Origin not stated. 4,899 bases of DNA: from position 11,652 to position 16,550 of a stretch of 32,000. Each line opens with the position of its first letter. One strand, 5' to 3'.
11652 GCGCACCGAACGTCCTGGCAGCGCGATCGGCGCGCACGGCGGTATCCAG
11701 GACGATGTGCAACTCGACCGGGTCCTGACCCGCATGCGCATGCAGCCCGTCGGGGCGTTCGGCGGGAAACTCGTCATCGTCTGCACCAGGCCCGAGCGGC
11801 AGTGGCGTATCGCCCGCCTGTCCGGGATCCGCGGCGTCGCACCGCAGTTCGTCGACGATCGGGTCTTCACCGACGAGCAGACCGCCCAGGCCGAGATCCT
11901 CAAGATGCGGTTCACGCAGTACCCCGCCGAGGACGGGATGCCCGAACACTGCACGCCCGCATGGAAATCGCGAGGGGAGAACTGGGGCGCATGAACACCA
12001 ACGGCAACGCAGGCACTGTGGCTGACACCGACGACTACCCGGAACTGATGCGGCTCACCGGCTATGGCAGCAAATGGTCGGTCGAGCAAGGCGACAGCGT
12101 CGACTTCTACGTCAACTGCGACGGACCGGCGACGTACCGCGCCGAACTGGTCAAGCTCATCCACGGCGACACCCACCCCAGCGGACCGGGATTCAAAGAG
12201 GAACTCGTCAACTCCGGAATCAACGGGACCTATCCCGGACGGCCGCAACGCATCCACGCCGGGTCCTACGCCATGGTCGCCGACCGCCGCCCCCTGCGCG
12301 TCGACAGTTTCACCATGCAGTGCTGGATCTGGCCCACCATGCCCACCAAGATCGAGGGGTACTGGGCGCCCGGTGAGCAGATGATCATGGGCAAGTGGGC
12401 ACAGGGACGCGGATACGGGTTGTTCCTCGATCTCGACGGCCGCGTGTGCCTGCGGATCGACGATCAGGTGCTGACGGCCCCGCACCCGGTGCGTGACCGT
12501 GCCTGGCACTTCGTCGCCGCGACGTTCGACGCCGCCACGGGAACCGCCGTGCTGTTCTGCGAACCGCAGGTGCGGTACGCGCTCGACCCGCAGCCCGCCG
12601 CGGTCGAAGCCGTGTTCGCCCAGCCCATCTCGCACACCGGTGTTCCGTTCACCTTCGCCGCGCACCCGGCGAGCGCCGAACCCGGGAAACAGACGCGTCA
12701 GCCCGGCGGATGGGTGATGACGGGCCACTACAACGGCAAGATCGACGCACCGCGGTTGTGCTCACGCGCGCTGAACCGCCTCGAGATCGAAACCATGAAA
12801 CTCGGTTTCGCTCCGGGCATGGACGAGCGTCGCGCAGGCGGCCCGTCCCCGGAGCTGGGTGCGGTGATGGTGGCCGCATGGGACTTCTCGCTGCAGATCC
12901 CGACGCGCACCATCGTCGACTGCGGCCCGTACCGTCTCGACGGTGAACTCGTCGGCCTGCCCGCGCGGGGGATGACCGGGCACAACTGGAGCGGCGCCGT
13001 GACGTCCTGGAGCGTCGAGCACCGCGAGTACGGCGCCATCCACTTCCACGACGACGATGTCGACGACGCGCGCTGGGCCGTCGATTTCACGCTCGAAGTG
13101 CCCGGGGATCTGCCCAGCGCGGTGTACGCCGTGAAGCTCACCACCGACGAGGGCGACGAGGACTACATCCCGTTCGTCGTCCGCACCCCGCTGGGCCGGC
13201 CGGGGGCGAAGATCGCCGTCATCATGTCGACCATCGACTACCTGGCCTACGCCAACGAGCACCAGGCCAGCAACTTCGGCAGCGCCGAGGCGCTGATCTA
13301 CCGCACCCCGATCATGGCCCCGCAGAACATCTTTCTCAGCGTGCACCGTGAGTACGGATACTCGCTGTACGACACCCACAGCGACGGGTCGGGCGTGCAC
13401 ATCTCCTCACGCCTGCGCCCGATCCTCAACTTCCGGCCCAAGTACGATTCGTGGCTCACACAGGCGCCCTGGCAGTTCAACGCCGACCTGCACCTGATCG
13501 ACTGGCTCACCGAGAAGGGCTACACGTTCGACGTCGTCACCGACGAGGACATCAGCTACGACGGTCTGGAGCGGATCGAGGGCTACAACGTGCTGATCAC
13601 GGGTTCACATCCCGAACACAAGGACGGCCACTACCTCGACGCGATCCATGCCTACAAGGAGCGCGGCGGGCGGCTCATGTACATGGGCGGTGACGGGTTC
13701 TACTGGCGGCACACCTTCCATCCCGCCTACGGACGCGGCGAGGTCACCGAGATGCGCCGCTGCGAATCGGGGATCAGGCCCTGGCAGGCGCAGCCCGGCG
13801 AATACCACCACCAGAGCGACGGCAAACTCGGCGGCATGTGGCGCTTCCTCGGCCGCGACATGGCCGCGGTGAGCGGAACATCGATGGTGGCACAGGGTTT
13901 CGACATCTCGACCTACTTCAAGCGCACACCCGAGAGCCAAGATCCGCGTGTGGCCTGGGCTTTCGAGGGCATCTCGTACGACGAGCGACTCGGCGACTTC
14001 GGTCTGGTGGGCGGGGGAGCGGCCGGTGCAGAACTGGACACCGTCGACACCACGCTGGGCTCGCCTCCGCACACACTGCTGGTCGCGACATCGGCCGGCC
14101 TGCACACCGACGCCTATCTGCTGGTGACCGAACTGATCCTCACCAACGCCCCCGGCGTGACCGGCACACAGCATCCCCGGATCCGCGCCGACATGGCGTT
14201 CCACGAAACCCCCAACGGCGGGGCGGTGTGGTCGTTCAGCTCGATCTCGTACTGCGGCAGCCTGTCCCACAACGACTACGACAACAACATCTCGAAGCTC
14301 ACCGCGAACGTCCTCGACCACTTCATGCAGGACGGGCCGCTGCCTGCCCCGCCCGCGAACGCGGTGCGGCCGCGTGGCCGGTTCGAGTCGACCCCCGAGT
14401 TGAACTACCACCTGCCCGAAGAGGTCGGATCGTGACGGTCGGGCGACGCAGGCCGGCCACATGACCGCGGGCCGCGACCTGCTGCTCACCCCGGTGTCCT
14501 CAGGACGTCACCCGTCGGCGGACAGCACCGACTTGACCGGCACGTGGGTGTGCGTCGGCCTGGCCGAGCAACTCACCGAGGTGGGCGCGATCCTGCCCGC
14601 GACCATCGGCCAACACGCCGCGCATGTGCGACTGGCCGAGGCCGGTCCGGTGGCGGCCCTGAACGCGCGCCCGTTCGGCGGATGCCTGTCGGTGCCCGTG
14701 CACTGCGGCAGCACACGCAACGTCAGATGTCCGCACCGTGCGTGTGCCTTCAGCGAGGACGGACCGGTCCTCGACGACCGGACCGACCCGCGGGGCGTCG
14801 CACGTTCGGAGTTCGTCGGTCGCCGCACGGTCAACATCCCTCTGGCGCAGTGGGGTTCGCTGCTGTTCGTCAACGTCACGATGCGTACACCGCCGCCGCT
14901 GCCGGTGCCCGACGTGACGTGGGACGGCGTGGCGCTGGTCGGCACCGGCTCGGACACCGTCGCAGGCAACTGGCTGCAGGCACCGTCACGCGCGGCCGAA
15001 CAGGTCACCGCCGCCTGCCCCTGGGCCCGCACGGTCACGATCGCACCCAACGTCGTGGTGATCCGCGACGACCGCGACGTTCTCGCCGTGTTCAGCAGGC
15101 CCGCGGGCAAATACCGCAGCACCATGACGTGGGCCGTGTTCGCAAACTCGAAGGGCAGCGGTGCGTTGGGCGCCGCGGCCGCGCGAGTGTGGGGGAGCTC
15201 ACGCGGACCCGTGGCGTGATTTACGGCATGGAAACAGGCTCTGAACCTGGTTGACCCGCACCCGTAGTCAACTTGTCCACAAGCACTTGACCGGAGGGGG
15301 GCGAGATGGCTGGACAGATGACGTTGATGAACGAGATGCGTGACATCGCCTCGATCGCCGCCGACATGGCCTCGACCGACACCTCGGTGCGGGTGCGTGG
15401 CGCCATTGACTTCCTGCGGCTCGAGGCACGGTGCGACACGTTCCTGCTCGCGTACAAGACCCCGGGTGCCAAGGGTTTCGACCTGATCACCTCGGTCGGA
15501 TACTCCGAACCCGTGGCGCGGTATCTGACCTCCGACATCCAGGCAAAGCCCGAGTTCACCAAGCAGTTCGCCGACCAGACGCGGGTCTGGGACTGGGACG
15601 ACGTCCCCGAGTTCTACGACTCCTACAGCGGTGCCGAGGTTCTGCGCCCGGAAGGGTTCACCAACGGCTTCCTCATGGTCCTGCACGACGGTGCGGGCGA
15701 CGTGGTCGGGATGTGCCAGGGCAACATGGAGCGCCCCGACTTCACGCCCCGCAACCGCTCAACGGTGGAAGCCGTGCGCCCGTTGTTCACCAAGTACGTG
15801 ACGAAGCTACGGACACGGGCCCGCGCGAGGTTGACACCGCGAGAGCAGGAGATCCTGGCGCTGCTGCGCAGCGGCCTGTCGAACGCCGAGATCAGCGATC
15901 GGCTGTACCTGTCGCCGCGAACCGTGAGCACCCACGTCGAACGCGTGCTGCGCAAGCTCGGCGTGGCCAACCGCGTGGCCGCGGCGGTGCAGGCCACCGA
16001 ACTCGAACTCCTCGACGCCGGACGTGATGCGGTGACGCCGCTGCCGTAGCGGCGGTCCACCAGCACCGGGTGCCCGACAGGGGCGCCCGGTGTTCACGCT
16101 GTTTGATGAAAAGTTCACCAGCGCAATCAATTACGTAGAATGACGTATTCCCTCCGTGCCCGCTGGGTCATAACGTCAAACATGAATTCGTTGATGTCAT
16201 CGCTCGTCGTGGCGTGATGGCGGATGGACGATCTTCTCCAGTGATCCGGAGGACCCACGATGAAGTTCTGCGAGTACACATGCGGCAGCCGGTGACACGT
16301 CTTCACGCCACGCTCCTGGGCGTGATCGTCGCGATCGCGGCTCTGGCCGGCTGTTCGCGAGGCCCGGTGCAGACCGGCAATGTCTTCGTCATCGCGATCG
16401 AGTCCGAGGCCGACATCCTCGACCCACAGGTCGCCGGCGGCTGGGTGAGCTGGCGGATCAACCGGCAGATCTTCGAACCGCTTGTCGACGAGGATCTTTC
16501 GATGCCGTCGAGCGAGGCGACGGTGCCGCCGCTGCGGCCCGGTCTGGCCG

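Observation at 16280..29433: Fourteen-gene coupled super-operon fusing an ABC importer, two AS amidases, a GatC/AtzG-like microprotein and a complete urease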

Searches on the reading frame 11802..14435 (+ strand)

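Call 6: search_protein_families(library=pfam, proteins=[window:11802-14435:+], max_evalue=0.01)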
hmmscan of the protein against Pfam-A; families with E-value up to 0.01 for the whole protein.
window:11802-14435:+ (877 aa): 2 families
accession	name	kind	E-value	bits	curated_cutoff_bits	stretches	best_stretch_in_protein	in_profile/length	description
PF20254.3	DMFA2_C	-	9.5e-87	292.3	27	1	390-828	3-374/374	N,N-dimethylformamidase beta subunit-like, C-terminal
PF13385.13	Laminin_G_3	-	1e-06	29.4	27.6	1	154-329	4-150/151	Concanavalin A-like lectin/glucanases superfamily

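Call 8: search_protein_families(library=ncbifam, proteins=[window:11802-14435:+], max_evalue=0.001)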
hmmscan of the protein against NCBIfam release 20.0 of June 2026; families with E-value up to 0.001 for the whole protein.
window:11802-14435:+ (877 aa): 0 families

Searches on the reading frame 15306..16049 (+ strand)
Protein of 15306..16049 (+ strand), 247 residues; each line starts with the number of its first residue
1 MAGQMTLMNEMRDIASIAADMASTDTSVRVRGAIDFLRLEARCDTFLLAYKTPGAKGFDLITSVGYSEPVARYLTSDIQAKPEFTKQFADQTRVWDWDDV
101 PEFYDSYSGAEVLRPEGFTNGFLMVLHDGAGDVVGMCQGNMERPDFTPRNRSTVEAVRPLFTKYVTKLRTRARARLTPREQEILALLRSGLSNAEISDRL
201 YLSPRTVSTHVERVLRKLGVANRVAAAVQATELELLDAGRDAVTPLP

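Call 6: search_protein_families(library=pfam, proteins=[window:15306-16049:+], max_evalue=0.01)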
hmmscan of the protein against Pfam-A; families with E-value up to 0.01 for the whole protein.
window:15306-16049:+ (247 aa): 9 families
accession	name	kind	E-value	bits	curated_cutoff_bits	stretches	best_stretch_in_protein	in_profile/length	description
PF00196.25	GerE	-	1.4e-19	69.8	23.5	1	175-228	2-55/57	Bacterial regulatory proteins, luxR family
PF08281.18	Sigma70_r4_2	-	3e-07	30.4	25.7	1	174-218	9-54/54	Sigma-70, region 4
PF13412.12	HTH_24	-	9.8e-06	25.5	21.9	1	180-213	5-40/48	Winged helix-turn-helix DNA-binding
PF13936.12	HTH_38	-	2.9e-05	24.2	27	1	175-213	4-43/44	Helix-turn-helix domain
PF04545.22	Sigma70_r4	-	0.00033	20.6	24.1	1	174-218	3-48/50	Sigma-70, region 4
PF13384.12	HTH_23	-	0.0042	17.3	24.6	0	181-214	8-41/50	Homeodomain-like domain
PF13551.12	HTH_29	-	0.0072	16.8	28.1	0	182-214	3-36/64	Winged helix-turn helix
PF05331.17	DUF742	-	0.0082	16.4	27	0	139-207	4-72/114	Protein of unknown function (DUF742)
PF08279.18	HTH_11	-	0.0085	16.4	25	0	179-219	1-43/55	HTH domain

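Call 8: search_protein_families(library=ncbifam, proteins=[window:15306-16049:+], max_evalue=0.001)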
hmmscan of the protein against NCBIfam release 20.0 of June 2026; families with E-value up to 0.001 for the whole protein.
window:15306-16049:+ (247 aa): 25 families
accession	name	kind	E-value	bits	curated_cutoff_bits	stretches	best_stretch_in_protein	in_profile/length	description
NF047785.1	respo_reg_MadR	equivalog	1.2e-14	54.1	300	1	169-235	142-208/209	MadR family response regulator transcription factor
TIGR03020.2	EpsA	equivalog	2.9e-14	53.3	170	1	169-230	184-245/247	XrtB/PEP-CTERM-associated transcriptional regulator EpsA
NF007505.1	PRK10100.1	equivalog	1.5e-13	50.9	250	1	169-230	138-199/204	biofilm master transcriptional regulator CsgD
NF003420.0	PRK04841.1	equivalog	2.9e-12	45.5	537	1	174-233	837-896/903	HTH-type transcriptional regulator MalT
NF007935.0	PRK10651.1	equivalog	1.8e-11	43.7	250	1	169-231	149-211/216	two-component system response regulator NarL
NF052366.1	photon_PedR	equivalog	1.8e-10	40.8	120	1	175-226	2-53/74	photosynthetic electron transport-dependent transcriptional regulator PedR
NF011896.0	PRK15369.1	equivalog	4.7e-10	39.4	242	1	167-225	141-199/211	two component system response regulator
NF052445.1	RespRegMctR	equivalog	5.4e-10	39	300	1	169-222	138-191/205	two-component system response regulator MctR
NF007403.0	PRK09935.1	equivalog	1.7e-09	37.6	271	1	171-234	145-208/210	fimbria biosynthesis transcriptional regulator FimZ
NF007708.0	PRK10403.1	equivalog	3.7e-09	36.3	343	1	174-228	152-206/215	nitrate/nitrite response regulator protein NarP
TIGR03541.1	reg_near_HchA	equivalog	4.4e-08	32.9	215.6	1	170-227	166-223/232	PA1136 family autoinducer-binding transcriptional regulator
NF040749.1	tetrathio_RR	equivalog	8.3e-08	32.2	290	1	173-226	131-183/191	tetrathionate respiration response regulator TtrR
NF041830.1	RR_TF_ErdR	exception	1.4e-07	31.5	390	1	172-234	147-209/213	response regulator transcription factor ErdR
NF007685.0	PRK10360.1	equivalog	2.7e-07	30.6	258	1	165-227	127-189/196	response regulator transcription factor UhpA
NF038181.1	reg_ATPase_IniR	equivalog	5.6e-07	28.3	750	1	167-223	759-814/827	isoniazid response ATPase/transcriptional regulator IniR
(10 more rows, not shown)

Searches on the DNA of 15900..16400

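Call 102: search_rna_families(source=window, start=15900, end=16400, threshold=evalue, max_evalue=1)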
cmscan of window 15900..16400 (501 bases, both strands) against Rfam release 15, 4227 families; matches with E-value up to 1: 0.
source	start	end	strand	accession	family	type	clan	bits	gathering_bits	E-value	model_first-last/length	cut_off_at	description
